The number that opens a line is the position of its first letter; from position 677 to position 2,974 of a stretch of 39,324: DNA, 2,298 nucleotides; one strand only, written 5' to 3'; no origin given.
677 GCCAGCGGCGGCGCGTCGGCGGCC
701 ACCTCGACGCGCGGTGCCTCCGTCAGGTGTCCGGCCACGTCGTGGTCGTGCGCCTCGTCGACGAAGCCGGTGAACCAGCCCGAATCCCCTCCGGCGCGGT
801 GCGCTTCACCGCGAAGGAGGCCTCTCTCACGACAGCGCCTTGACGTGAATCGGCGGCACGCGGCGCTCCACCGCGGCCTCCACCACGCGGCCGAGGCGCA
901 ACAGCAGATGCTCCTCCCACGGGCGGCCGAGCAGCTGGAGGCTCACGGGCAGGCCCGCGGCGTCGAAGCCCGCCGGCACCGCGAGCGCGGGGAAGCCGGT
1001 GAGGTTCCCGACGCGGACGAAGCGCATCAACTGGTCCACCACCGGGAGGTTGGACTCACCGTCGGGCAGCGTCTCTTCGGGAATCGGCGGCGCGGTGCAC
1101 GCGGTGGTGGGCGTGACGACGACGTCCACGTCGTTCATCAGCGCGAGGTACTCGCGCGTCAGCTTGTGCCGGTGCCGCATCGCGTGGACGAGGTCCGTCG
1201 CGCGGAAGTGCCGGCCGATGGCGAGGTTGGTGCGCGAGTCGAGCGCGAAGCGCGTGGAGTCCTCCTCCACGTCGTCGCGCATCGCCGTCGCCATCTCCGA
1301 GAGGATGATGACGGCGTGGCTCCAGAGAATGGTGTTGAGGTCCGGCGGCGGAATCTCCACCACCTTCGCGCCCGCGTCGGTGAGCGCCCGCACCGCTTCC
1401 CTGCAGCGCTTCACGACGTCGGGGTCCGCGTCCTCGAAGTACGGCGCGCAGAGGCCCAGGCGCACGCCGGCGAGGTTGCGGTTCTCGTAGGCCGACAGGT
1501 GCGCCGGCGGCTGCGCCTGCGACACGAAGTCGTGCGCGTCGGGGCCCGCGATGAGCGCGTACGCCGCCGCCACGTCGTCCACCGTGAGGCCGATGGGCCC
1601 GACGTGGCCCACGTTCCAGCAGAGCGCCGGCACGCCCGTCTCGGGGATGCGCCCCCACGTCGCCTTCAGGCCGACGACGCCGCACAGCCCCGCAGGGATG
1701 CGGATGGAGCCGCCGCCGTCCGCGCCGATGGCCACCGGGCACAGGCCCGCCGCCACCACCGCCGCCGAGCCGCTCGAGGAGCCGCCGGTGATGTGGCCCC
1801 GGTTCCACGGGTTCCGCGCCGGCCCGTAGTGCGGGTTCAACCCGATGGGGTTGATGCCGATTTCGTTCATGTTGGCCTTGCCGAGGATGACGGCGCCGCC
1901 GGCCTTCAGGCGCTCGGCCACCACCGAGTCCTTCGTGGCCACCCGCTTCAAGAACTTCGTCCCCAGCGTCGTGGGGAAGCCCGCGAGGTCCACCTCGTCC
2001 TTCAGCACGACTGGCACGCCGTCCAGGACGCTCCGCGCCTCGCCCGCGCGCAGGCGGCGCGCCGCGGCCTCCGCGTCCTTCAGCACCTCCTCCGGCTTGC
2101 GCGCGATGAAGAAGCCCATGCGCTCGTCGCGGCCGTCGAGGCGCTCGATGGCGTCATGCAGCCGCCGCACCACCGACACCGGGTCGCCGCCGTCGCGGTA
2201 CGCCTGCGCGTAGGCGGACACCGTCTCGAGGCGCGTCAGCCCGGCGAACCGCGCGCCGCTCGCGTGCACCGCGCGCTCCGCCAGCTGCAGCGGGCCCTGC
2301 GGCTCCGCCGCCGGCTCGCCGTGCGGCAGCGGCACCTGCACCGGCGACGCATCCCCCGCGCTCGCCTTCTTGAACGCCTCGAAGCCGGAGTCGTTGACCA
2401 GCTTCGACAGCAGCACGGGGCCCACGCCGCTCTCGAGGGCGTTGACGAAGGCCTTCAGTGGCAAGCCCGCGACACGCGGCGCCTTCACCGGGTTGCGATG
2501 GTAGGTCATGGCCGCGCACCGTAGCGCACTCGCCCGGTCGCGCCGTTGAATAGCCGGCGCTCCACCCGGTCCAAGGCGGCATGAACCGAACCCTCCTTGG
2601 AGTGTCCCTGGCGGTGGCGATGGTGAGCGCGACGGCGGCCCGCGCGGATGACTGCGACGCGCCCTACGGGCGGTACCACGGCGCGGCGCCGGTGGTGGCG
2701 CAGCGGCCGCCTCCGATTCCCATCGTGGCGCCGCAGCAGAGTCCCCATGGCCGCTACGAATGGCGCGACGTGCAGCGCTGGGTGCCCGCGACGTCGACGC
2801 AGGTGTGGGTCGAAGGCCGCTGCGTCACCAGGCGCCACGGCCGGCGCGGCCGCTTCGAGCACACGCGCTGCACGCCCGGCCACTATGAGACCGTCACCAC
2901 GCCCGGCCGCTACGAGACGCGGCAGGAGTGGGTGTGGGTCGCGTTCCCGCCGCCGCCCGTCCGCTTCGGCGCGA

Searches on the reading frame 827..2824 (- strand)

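Call 45: search_protein_families(library=pfam, proteins=[window:827-2824:-], max_evalue=0.001)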
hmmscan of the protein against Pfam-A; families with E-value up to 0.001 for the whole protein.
window:827-2824:- (665 aa): 1 family
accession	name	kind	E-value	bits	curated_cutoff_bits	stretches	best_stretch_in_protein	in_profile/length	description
PF01425.27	Amidase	-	1.4e-103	347.7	27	1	225-642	6-445/445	Amidase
